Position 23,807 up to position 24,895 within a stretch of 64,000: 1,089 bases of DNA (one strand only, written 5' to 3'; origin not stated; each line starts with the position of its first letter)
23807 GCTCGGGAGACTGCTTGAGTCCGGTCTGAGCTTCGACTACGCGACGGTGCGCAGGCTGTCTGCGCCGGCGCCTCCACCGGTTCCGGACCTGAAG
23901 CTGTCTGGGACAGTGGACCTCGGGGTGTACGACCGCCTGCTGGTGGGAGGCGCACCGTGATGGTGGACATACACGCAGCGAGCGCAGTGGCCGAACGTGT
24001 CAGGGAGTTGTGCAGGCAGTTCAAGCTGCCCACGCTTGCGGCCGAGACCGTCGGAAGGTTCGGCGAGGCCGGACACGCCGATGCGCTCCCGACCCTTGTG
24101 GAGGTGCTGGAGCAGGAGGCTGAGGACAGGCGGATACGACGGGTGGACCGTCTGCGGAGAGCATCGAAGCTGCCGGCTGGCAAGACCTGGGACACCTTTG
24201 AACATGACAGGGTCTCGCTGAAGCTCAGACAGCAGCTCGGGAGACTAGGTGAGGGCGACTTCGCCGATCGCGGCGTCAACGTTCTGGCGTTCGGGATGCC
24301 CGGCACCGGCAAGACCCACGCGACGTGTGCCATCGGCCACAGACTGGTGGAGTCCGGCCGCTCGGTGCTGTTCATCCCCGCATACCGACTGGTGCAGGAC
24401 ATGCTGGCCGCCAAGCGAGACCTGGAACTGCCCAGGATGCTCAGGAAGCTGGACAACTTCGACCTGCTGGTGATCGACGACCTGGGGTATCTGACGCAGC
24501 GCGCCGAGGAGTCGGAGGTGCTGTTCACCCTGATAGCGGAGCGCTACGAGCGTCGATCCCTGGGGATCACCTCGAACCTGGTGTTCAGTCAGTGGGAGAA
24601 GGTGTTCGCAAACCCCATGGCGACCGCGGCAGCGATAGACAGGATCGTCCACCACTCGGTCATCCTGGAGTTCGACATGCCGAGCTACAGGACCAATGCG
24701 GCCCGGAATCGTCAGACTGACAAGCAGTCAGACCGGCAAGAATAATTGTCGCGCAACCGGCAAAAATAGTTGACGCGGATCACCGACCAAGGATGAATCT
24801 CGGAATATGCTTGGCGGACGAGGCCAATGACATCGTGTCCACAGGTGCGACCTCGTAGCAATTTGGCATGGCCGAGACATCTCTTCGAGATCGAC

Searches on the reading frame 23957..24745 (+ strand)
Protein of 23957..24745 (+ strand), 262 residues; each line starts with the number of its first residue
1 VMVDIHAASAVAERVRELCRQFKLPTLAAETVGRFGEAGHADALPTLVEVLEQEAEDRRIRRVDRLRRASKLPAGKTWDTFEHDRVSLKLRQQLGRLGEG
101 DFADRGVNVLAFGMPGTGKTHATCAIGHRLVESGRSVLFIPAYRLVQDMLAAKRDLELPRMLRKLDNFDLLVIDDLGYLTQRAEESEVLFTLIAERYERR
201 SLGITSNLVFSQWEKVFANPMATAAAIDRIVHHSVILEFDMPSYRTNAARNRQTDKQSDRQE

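Call 56: search_protein_families(library=padloc, proteins=[window:23957-24745:+], max_evalue=0.00001)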
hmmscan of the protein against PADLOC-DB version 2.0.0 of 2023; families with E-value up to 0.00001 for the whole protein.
window:23957-24745:+ (262 aa): 1 family
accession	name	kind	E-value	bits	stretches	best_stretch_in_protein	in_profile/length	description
PDLC02630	DrmD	-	1.9e-36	124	1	13-251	6-248/260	DrmD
